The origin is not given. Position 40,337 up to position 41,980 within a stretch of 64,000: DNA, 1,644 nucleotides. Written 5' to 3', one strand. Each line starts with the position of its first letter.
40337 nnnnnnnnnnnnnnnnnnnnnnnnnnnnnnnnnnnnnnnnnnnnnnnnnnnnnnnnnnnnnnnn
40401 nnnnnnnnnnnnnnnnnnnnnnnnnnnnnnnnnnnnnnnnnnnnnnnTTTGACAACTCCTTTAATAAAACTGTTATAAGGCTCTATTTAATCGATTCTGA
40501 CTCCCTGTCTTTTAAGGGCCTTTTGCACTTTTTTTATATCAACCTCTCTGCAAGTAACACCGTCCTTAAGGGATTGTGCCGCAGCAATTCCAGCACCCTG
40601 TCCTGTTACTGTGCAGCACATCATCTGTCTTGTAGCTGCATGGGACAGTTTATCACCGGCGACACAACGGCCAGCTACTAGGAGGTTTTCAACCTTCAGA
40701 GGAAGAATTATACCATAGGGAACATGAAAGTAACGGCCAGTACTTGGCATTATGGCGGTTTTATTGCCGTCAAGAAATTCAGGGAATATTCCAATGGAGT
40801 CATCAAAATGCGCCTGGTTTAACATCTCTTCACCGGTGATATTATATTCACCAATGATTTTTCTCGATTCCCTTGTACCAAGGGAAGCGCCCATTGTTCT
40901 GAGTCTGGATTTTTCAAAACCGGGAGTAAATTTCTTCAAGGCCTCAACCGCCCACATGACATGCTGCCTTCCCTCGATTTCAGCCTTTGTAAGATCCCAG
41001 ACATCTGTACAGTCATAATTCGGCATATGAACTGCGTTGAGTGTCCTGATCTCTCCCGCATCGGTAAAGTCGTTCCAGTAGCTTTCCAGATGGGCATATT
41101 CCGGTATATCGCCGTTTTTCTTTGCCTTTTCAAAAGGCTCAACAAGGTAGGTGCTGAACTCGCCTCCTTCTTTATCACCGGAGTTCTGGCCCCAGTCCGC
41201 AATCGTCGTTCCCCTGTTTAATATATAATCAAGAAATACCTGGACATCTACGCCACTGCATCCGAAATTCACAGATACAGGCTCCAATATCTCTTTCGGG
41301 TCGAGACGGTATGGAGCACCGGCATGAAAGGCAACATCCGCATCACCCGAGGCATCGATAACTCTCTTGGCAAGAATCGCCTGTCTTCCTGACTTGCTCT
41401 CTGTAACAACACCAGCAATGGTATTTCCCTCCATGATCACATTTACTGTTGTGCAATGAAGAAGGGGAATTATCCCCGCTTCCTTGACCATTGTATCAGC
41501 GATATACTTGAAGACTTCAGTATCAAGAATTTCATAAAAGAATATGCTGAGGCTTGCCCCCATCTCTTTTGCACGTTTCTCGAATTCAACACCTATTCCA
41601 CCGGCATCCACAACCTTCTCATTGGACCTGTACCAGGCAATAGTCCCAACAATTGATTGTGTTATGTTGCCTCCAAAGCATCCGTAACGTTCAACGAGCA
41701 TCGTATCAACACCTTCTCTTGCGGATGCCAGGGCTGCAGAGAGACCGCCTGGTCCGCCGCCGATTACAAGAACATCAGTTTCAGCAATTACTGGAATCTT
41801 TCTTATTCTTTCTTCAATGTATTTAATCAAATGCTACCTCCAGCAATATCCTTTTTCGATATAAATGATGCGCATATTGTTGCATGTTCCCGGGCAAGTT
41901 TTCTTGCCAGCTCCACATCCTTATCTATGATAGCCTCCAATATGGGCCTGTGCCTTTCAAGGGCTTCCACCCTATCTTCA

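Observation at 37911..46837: Glycoside catabolic locus in which a GH31 glycosidase is translationally coupled to an IlvD/EDD dehydratase, plus FAD oxidoreductase, GPH symporter, class V aminotransferase and a GntR regulator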

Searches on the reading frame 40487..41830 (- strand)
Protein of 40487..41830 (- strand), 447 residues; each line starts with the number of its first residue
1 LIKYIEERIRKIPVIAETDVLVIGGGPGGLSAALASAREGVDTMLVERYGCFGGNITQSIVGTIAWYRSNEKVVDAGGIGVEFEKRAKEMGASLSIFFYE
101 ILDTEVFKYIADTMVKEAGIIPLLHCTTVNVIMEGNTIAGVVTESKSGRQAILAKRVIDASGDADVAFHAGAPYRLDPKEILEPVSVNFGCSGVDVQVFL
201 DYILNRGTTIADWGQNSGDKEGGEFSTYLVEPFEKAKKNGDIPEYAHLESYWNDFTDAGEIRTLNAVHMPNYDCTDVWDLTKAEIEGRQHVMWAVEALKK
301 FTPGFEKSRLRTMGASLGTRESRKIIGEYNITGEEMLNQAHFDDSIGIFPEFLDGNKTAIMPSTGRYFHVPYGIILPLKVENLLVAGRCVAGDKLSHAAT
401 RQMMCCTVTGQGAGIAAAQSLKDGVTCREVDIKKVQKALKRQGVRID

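Call 3: search_protein_families(library=pfam, proteins=[window:40487-41830:-])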
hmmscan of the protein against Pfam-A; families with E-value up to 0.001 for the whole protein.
window:40487-41830:- (447 aa): 9 families
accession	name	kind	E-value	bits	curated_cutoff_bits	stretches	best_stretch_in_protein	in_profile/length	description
PF12831.13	FAD_oxidored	-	2.2e-93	314.3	27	1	19-439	1-416/416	FAD dependent oxidoreductase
PF00890.30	FAD_binding_2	-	3.6e-11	43.3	20.4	1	19-72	1-53/414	FAD binding domain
PF01494.25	FAD_binding_3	-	4.4e-07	29.9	22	1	17-49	1-33/349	FAD binding domain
PF01946.23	Thi4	-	1e-06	28.6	26.2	1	10-149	10-143/235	Thi4 family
PF07992.20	Pyr_redox_2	-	1.7e-06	28.1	26.1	1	19-56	2-40/291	Pyridine nucleotide-disulphide oxidoreductase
PF01134.28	GIDA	-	1.5e-05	24.7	22.1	1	19-163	1-150/391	Glucose inhibited division protein A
PF13450.12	NAD_binding_8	-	5.2e-05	23.9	21.9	1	22-58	1-37/68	NAD(P)-binding Rossmann-like domain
PF03486.20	HI0933_like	-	0.0006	19.8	50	0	19-63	2-46/244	HI0933-like protein Rossmann domain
PF01266.30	DAO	-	0.0009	19.3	27.9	1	19-49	1-31/353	FAD dependent oxidoreductase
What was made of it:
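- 40487..41830 (-): FAD-dependent oxidoreductase, PF12831, 447 aa. Substrate unknown. Pfam 314 bits (call 3).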

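Call 4: search_protein_families(library=ncbifam, proteins=[window:40487-41830:-])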
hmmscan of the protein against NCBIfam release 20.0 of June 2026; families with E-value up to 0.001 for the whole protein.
window:40487-41830:- (447 aa): 54 families (the best 25 are shown)
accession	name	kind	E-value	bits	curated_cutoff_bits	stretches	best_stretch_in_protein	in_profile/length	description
NF004789.0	PRK06134.1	subfamily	7.4e-11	41.3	747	1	16-77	11-70/581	FAD-dependent oxidoreductase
NF005882.1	PRK07843.1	equivalog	3.7e-09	35.6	788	1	18-77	2-59/547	3-oxosteroid 1-dehydrogenase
NF009477.0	PRK12843.1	equivalog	1.7e-08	33.4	758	1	6-71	5-68/578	FAD-dependent oxidoreductase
NF009473.0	PRK12835.1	subfamily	1.9e-08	33.2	837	1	17-67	11-59/585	FAD-binding protein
NF009478.0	PRK12844.1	equivalog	5.4e-08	31.6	789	1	16-80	7-68/559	3-ketosteroid-delta-1-dehydrogenase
TIGR01372.1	soxA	subfamily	8.3e-08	30.5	1164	1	16-60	167-211/996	sarcosine oxidase subunit alpha family protein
NF053677.1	Desat2ChcC2Cyan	equivalog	1.8e-07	29.9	900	1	18-90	1-71/558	4-oxocyclohex-2-ene-1-carboxylate 5-dehydrogenase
NF009476.0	PRK12839.1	equivalog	3.4e-07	28.8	940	1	16-71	7-60/572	FAD-dependent oxidoreductase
TIGR00292.1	TIGR00292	equivalog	7.4e-07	28.7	148.3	1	11-146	15-143/254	sulfide-dependent adenosine diphosphate thiazole synthase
TIGR02032.1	GG-red-SF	subfamily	1.3e-06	28.3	158.8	1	19-163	2-147/297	geranylgeranyl reductase family protein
TIGR01350.1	lipoamide_DH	equivalog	1.7e-06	27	408.8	1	18-55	2-38/461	dihydrolipoyl dehydrogenase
NF006130.0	PRK08274.1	equivalog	2.2e-06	26.7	369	1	17-55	5-45/467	FAD-dependent tricarballylate dehydrogenase TcuA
NF003585.0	PRK05249.1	equivalog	2.2e-06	26.6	465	1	17-64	6-51/464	Si-specific NAD(P)(+) transhydrogenase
TIGR03997.1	mycofact_OYE_2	equivalog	2.4e-06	26.2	793.15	1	17-59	379-421/645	mycofactocin system FadH/OYE family oxidoreductase 2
NF041160.1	DGGPL_Thplmales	equivalog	2.5e-06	26.7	780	1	18-162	4-158/396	digeranylgeranylglycerophospholipid reductase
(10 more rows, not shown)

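Call 19: find_homologous_proteins(query=window:40490-41830:-, max_evalue=1e-20)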
Query window:40490-41830:- (447 aa): 7917 proteins with E <= 1e-20 among 8000 candidates; the best 120 are listed.
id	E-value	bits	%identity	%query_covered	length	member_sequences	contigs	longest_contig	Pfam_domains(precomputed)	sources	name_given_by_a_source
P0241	0.0e+0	1017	100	100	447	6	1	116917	PF01946.24,PF00890.31,PF07992.21,PF01134.29,PF01494.26,PF12831.14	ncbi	-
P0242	6.6e-246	834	80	100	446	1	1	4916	PF01946.24,PF13450.13,PF00890.31,PF07992.21,PF01134.29,PF01494.26,PF12831.14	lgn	-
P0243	3.1e-245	832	80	100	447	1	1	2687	PF01946.24,PF13450.13,PF00890.31,PF07992.21,PF01494.26,PF12831.14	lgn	-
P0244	4.1e-244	828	81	98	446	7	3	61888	PF00890.31,PF07992.21,PF01134.29,PF01494.26,PF12831.14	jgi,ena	jgi:hypothetical protein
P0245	5.8e-244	828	80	100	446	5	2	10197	PF01946.24,PF13450.13,PF00890.31,PF07992.21,PF01134.29,PF01494.26,PF12831.14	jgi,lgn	jgi:hypothetical protein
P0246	8.5e-244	827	79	100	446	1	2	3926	PF01946.24,PF13450.13,PF00890.31,PF07992.21,PF01494.26,PF12831.14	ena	-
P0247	9.3e-241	817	78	100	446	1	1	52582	PF01946.24,PF13450.13,PF00890.31,PF07992.21,PF01134.29,PF01494.26,PF12831.14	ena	-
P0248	1.2e-239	813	78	100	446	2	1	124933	PF01946.24,PF13450.13,PF00890.31,PF07992.21,PF01494.26,PF12831.14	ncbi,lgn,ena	-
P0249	1.4e-238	810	79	100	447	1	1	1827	PF01946.24,PF13450.13,PF00890.31,PF07992.21,PF01494.26,PF12831.14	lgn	-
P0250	4.0e-238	808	79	100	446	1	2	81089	PF00890.31,PF07992.21,PF01134.29,PF01494.26,PF12831.14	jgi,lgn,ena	-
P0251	1.7e-237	806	78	100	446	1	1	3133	PF00890.31,PF07992.21,PF01134.29,PF01494.26,PF12831.14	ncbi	-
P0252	2.9e-236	802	78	100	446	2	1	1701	PF01946.24,PF00890.31,PF07992.21,PF01134.29,PF01494.26,PF12831.14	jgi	jgi:hypothetical protein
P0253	4.2e-236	802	80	100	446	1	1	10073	PF01946.24,PF00890.31,PF07992.21,PF01134.29,PF01494.26,PF12831.14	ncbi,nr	ncbi:MAG: FAD-dependent oxidoreductase [Proteobacteria bacterium]|nr:FAD-dependent oxidoreductase [P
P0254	1.1e-235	800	77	100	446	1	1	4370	PF01946.24,PF01266.31,PF00890.31,PF07992.21,PF01134.29,PF01494.26,PF12831.14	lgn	-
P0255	1.9e-235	800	77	100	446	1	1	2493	PF01946.24,PF00890.31,PF07992.21,PF01494.26,PF12831.14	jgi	jgi:hypothetical protein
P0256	4.7e-235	798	78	100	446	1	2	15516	PF01946.24,PF00890.31,PF07992.21,PF01134.29,PF01494.26,PF12831.14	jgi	jgi:hypothetical protein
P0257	6.3e-235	798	77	100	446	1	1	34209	PF01946.24,PF13450.13,PF00890.31,PF07992.21,PF01494.26,PF12831.14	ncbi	-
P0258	1.5e-234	797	78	100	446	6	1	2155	PF01946.24,PF01266.31,PF00890.31,PF07992.21,PF01134.29,PF01494.26,PF12831.14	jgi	jgi:hypothetical protein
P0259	4.2e-234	795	78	100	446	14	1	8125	PF01946.24,PF00890.31,PF07992.21,PF01134.29,PF01494.26,PF12831.14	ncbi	-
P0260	4.9e-234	795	78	100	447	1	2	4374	PF01946.24,PF00890.31,PF07992.21,PF01134.29,PF01494.26,PF12831.14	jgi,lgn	-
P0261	1.2e-233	794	78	100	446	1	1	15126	PF01946.24,PF00890.31,PF07992.21,PF01134.29,PF01494.26,PF12831.14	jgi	jgi:hypothetical protein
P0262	2.0e-233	793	78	100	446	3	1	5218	PF01946.24,PF13450.13,PF00890.31,PF07992.21,PF01134.29,PF01494.26,PF12831.14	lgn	-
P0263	4.5e-233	792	78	100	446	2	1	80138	PF01946.24,PF00890.31,PF07992.21,PF01494.26,PF12831.14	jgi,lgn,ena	-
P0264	1.6e-232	790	77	100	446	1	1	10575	PF01946.24,PF01266.31,PF00890.31,PF07992.21,PF01134.29,PF01494.26,PF12831.14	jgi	jgi:hypothetical protein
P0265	1.6e-232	790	77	100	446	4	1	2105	PF00890.31,PF01494.26,PF12831.14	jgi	jgi:hypothetical protein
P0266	1.7e-232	790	78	100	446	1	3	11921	PF01946.24,PF00890.31,PF07992.21,PF01134.29,PF01494.26,PF12831.14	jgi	-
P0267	3.7e-232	789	76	100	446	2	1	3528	PF01946.24,PF01266.31,PF00890.31,PF07992.21,PF01134.29,PF01494.26,PF12831.14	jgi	jgi:hypothetical protein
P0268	3.8e-232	789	78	100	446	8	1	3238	PF01946.24,PF13450.13,PF00890.31,PF07992.21,PF01134.29,PF01494.26,PF12831.14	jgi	jgi:hypothetical protein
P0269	4.2e-232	789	77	100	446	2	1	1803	PF13450.13,PF00890.31,PF07992.21,PF01134.29,PF12831.14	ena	-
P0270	4.4e-232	789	77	100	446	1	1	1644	PF13450.13,PF00890.31,PF07992.21,PF01134.29,PF01494.26,PF12831.14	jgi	jgi:hypothetical protein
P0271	5.8e-232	788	77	100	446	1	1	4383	PF01946.24,PF01266.31,PF00890.31,PF07992.21,PF01134.29,PF01494.26,PF12831.14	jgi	jgi:hypothetical protein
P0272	6.5e-232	788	78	100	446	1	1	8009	PF01946.24,PF01266.31,PF00890.31,PF07992.21,PF01134.29,PF01494.26,PF12831.14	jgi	jgi:hypothetical protein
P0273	8.5e-232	788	76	100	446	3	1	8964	PF00890.31,PF07992.21,PF01134.29,PF01494.26,PF12831.14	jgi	jgi:hypothetical protein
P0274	3.4e-231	786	78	100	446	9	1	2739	PF01946.24,PF00890.31,PF07992.21,PF01134.29,PF01494.26,PF12831.14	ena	-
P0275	3.8e-231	785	77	100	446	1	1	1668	PF01946.24,PF00890.31,PF07992.21,PF01134.29,PF01494.26,PF12831.14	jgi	-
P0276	4.1e-231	785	77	100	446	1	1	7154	PF01946.24,PF01266.31,PF00890.31,PF07992.21,PF01134.29,PF01494.26,PF12831.14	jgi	jgi:hypothetical protein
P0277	5.4e-231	785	77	100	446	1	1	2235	PF01946.24,PF13450.13,PF00890.31,PF07992.21,PF01134.29,PF01494.26,PF12831.14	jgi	-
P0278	6.5e-231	785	77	100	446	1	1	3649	PF01946.24,PF13450.13,PF00890.31,PF07992.21,PF01134.29,PF01494.26,PF12831.14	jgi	jgi:ribulose 1,5-bisphosphate synthetase/thiazole synthase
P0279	9.2e-231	784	77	100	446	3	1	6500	PF01946.24,PF13450.13,PF00890.31,PF07992.21,PF01134.29,PF01494.26,PF12831.14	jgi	jgi:hypothetical protein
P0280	1.0e-230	784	77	100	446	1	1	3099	PF01946.24,PF01266.31,PF13450.13,PF00890.31,PF07992.21,PF01134.29,PF01494.26,PF12831.14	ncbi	-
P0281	1.6e-230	783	75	100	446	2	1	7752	PF01946.24,PF01266.31,PF00890.31,PF07992.21,PF01494.26,PF12831.14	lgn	-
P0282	2.0e-230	783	78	100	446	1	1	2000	PF01946.24,PF13450.13,PF00890.31,PF07992.21,PF01134.29,PF01494.26,PF12831.14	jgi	jgi:hypothetical protein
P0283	2.6e-230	783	76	100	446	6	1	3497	PF01266.31,PF00890.31,PF07992.21,PF01134.29,PF01494.26,PF12831.14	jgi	jgi:hypothetical protein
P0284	3.8e-230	782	78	100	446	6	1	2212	PF01946.24,PF00890.31,PF07992.21,PF01494.26,PF12831.14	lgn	-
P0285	6.1e-230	781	77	100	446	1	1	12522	PF01946.24,PF01266.31,PF00890.31,PF07992.21,PF01134.29,PF01494.26,PF12831.14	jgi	jgi:hypothetical protein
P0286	6.3e-230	781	76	100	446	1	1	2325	PF01946.24,PF00890.31,PF07992.21,PF01134.29,PF01494.26,PF12831.14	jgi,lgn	jgi:ribulose 1,5-bisphosphate synthetase/thiazole synthase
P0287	9.3e-230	781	76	100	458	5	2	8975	PF01946.24,PF01266.31,PF00890.31,PF07992.21,PF01134.29,PF01494.26,PF12831.14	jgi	jgi:hypothetical protein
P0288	1.7e-229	780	77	100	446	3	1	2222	PF01946.24,PF01266.31,PF00890.31,PF07992.21,PF01134.29,PF01494.26,PF12831.14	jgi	-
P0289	2.1e-229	780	76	100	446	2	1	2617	PF01946.24,PF01266.31,PF00890.31,PF07992.21,PF01134.29,PF01494.26,PF12831.14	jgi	jgi:hypothetical protein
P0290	3.2e-229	779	77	100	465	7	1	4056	PF01946.24,PF00890.31,PF07992.21,PF01134.29,PF01494.26,PF12831.14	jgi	-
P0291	3.4e-229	779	76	100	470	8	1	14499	PF01946.24,PF01266.31,PF13450.13,PF00890.31,PF07992.21,PF01134.29,PF01494.26,PF12831.14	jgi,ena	-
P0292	1.0e-228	777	76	100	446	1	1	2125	PF01946.24,PF01266.31,PF00890.31,PF07992.21,PF01494.26,PF12831.14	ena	-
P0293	1.1e-228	777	76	100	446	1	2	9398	PF01946.24,PF13450.13,PF00890.31,PF07992.21,PF01134.29,PF01494.26,PF12831.14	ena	-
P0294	1.6e-228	777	75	100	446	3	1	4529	PF01946.24,PF00890.31,PF07992.21,PF01134.29,PF01494.26,PF12831.14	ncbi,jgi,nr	ncbi:MAG: FAD-dependent oxidoreductase [Deltaproteobacteria bacterium]|nr:FAD-dependent oxidoreducta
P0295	1.7e-228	777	75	100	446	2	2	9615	PF01946.24,PF00890.31,PF07992.21,PF01134.29,PF01494.26,PF12831.14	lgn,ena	-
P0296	1.8e-228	777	75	100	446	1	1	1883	PF01946.24,PF00890.31,PF07992.21,PF01134.29,PF01494.26,PF12831.14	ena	-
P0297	2.2e-228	776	78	97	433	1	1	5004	PF00890.31,PF07992.21,PF01134.29,PF01494.26,PF12831.14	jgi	jgi:hypothetical protein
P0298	2.5e-228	776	75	100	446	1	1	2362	PF01946.24,PF00890.31,PF07992.21,PF01134.29,PF01494.26,PF12831.14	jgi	-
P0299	3.1e-228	776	76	100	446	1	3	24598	PF01946.24,PF13450.13,PF00890.31,PF07992.21,PF01134.29,PF01494.26,PF12831.14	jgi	jgi:hypothetical protein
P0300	4.2e-228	775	75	100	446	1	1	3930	PF01946.24,PF00890.31,PF07992.21,PF01134.29,PF01494.26,PF12831.14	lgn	-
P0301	4.4e-228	775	77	100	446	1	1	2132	PF01946.24,PF13450.13,PF00890.31,PF07992.21,PF13738.13,PF01134.29,PF01494.26,PF12831.14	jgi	jgi:hypothetical protein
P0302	7.2e-228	775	76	100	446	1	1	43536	PF01946.24,PF01266.31,PF13450.13,PF00890.31,PF07992.21,PF01134.29,PF01494.26,PF12831.14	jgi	-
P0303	1.2e-227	774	74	100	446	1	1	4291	PF01946.24,PF00890.31,PF07992.21,PF01134.29,PF01494.26,PF12831.14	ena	-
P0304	2.5e-227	773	76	100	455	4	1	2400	PF01946.24,PF13450.13,PF00890.31,PF07992.21,PF01134.29,PF01494.26,PF12831.14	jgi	jgi:ribulose 1,5-bisphosphate synthetase/thiazole synthase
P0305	2.7e-227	773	74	100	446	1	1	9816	PF01946.24,PF13450.13,PF00890.31,PF07992.21,PF01134.29,PF01494.26,PF12831.14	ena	-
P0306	4.0e-227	772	73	100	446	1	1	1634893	PF01946.24,PF13450.13,PF00890.31,PF07992.21,PF01134.29,PF01494.26,PF12831.14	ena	-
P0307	4.2e-227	772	78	97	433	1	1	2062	PF01946.24,PF01266.31,PF13450.13,PF00890.31,PF07992.21,PF01134.29,PF01494.26,PF12831.14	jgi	jgi:hypothetical protein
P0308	4.6e-227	772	74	100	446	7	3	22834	PF01946.24,PF00890.31,PF07992.21,PF01134.29,PF01494.26,PF12831.14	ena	-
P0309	4.7e-227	772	75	100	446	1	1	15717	PF01946.24,PF01266.31,PF00890.31,PF07992.21,PF01134.29,PF01494.26,PF12831.14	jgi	jgi:hypothetical protein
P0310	7.1e-227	771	74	100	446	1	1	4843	PF01946.24,PF00890.31,PF07992.21,PF01134.29,PF01494.26,PF12831.14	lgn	-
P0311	1.1e-226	771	74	100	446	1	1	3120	PF01946.24,PF13450.13,PF00890.31,PF07992.21,PF01134.29,PF01494.26,PF12831.14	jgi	jgi:hypothetical protein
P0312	1.1e-226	771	76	100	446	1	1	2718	PF01946.24,PF01266.31,PF13450.13,PF00890.31,PF07992.21,PF13738.13,PF01134.29,PF01494.26,PF12831.14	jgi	-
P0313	1.2e-226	771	74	100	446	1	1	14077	PF01946.24,PF00890.31,PF07992.21,PF01494.26,PF12831.14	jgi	-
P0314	1.3e-226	770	75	100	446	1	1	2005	PF01946.24,PF00890.31,PF07992.21,PF01134.29,PF01494.26,PF12831.14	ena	-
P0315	3.8e-226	769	76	100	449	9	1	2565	PF00890.31,PF07992.21,PF01134.29,PF01494.26,PF12831.14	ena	-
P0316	5.5e-226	768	76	100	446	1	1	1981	PF01946.24,PF00890.31,PF07992.21,PF01134.29,PF01494.26,PF12831.14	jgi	jgi:hypothetical protein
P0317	7.1e-226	768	75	100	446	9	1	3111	PF01946.24,PF01266.31,PF13450.13,PF00890.31,PF07992.21,PF01134.29,PF01494.26,PF12831.14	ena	-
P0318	7.3e-226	768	75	100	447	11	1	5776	PF01946.24,PF00890.31,PF07992.21,PF01134.29,PF01494.26,PF12831.14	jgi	-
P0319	7.7e-226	768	76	100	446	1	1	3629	PF01946.24,PF13450.13,PF00890.31,PF07992.21,PF01134.29,PF01494.26,PF12831.14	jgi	jgi:hypothetical protein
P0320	1.3e-225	767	76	100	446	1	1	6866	PF01946.24,PF13450.13,PF00890.31,PF07992.21,PF01134.29,PF01494.26,PF12831.14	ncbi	-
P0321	1.3e-225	767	75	100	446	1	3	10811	PF01946.24,PF00890.31,PF07992.21,PF01134.29,PF01494.26,PF12831.14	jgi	jgi:hypothetical protein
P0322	1.4e-225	767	75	100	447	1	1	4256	PF01946.24,PF00890.31,PF07992.21,PF01134.29,PF01494.26,PF12831.14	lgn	-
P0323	1.5e-225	767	75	100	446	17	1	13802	PF01946.24,PF00890.31,PF07992.21,PF01134.29,PF01494.26,PF12831.14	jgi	jgi:hypothetical protein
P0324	1.8e-225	767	75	100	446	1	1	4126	PF01946.24,PF00890.31,PF07992.21,PF01134.29,PF01494.26,PF12831.14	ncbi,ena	-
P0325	2.4e-225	766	74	100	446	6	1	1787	PF01946.24,PF01266.31,PF00890.31,PF07992.21,PF13738.13,PF01134.29,PF01494.26,PF12831.14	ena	-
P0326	2.5e-225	766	75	100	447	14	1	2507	PF01946.24,PF00890.31,PF07992.21,PF01134.29,PF01494.26,PF12831.14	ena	-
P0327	2.5e-225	766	75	100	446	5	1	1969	PF01946.24,PF13450.13,PF00890.31,PF07992.21,PF01134.29,PF01494.26,PF12831.14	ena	-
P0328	3.0e-225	766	75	100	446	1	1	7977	PF01946.24,PF01266.31,PF13450.13,PF00890.31,PF07992.21,PF01134.29,PF01494.26,PF12831.14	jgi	jgi:hypothetical protein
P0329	3.4e-225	766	75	100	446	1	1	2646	PF01946.24,PF00890.31,PF07992.21,PF01134.29,PF01494.26,PF12831.14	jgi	jgi:hypothetical protein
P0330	3.9e-225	766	75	100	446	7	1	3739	PF01946.24,PF00890.31,PF07992.21,PF01494.26,PF12831.14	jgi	jgi:hypothetical protein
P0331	5.5e-225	765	74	100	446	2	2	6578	PF01946.24,PF13450.13,PF00890.31,PF07992.21,PF01494.26,PF12831.14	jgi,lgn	-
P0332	6.8e-225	765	76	100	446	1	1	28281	PF01946.24,PF00890.31,PF07992.21,PF01134.29,PF12831.14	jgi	jgi:hypothetical protein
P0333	7.1e-225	765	75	100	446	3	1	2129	PF01946.24,PF00890.31,PF07992.21,PF01134.29,PF01494.26,PF12831.14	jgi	jgi:hypothetical protein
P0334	7.1e-225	765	74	100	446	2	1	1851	PF01946.24,PF13450.13,PF00890.31,PF07992.21,PF01134.29,PF01494.26,PF12831.14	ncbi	-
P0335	9.0e-225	764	75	99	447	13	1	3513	PF01946.24,PF00890.31,PF07992.21,PF01134.29,PF01494.26,PF12831.14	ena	-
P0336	1.1e-224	764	75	100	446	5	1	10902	PF00890.31,PF07992.21,PF01134.29,PF12831.14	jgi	jgi:hypothetical protein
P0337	1.3e-224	764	75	100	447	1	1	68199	PF01946.24,PF00890.31,PF07992.21,PF01134.29,PF01494.26,PF12831.14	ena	-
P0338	1.8e-224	763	77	97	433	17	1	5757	PF01946.24,PF00890.31,PF07992.21,PF01134.29,PF01494.26,PF12831.14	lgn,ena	-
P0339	1.9e-224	763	74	100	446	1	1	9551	PF01946.24,PF00890.31,PF07992.21,PF01494.26,PF12831.14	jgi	jgi:hypothetical protein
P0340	3.5e-224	763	75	100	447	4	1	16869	PF01946.24,PF00890.31,PF07992.21,PF01134.29,PF01494.26,PF12831.14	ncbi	-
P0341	3.8e-224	762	75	100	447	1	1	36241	PF01946.24,PF00890.31,PF07992.21,PF01134.29,PF01494.26,PF12831.14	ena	-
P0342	4.6e-224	762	75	100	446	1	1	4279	PF01946.24,PF00890.31,PF07992.21,PF01134.29,PF01494.26,PF12831.14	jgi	jgi:hypothetical protein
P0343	5.8e-224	762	76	100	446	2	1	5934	PF01946.24,PF13450.13,PF00890.31,PF07992.21,PF01134.29,PF01494.26,PF12831.14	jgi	jgi:hypothetical protein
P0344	5.8e-224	762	74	100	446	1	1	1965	PF01946.24,PF13450.13,PF00890.31,PF07992.21,PF01134.29,PF01494.26,PF12831.14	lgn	-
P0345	8.5e-224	761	77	97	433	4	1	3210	PF01946.24,PF00890.31,PF07992.21,PF01494.26,PF12831.14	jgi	-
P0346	9.3e-224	761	74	99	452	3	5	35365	PF01946.24,PF00890.31,PF07992.21,PF01494.26,PF12831.14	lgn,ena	-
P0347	1.0e-223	761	75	100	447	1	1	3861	PF00890.31,PF07992.21,PF01134.29,PF01494.26,PF12831.14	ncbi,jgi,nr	ncbi:MAG: FAD-dependent oxidoreductase [Deltaproteobacteria bacterium]|nr:FAD-dependent oxidoreducta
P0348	1.0e-223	761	75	100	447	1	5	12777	PF00890.31,PF07992.21,PF01134.29,PF01494.26,PF12831.14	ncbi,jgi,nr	ncbi:MAG: FAD-dependent oxidoreductase [Deltaproteobacteria bacterium]|nr:FAD-dependent oxidoreducta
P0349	2.1e-223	760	74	100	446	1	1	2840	PF01946.24,PF00890.31,PF07992.21,PF01134.29,PF01494.26,PF12831.14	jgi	jgi:hypothetical protein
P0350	2.9e-223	759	75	97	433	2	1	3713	PF01946.24,PF01266.31,PF00890.31,PF07992.21,PF01494.26,PF12831.14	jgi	-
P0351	3.5e-223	759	74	100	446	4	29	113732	PF01946.24,PF00890.31,PF07992.21,PF01134.29,PF01494.26,PF12831.14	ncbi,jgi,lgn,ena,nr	ncbi:MAG: FAD-dependent oxidoreductase [Deltaproteobacteria bacterium]|jgi:hypothetical protein|nr:F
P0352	4.1e-223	759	76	100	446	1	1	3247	PF01946.24,PF00890.31,PF07992.21,PF01134.29,PF01494.26,PF12831.14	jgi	-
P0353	4.2e-223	759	74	100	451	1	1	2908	PF00890.31,PF07992.21,PF13738.13,PF01134.29,PF01494.26,PF12831.14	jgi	jgi:hypothetical protein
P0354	4.7e-222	755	76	97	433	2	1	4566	PF01946.24,PF13450.13,PF00890.31,PF07992.21,PF01134.29,PF01494.26,PF12831.14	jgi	jgi:hypothetical protein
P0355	5.9e-222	755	73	100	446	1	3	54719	PF01946.24,PF00890.31,PF07992.21,PF01134.29,PF01494.26,PF12831.14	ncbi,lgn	-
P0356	1.5e-221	754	73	100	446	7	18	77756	PF01946.24,PF00890.31,PF07992.21,PF01494.26,PF12831.14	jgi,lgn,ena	-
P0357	1.6e-221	754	74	100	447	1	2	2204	PF01946.24,PF00890.31,PF07992.21,PF01134.29,PF01494.26,PF12831.14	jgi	jgi:hypothetical protein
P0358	2.5e-221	753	74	100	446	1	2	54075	PF01946.24,PF13450.13,PF00890.31,PF07992.21,PF01134.29,PF01494.26,PF12831.14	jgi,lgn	-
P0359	4.7e-221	752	75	100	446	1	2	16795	PF00890.31,PF07992.21,PF01134.29,PF01494.26,PF12831.14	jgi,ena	jgi:hypothetical protein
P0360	4.8e-221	752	73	100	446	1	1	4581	PF01946.24,PF13450.13,PF00890.31,PF07992.21,PF01494.26,PF12831.14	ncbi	-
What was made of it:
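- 40487..41830 (-): About 7,900 relatives score E <= 1e-20, and the best 120 are 73-81% identical (one is 100%) (call 19).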
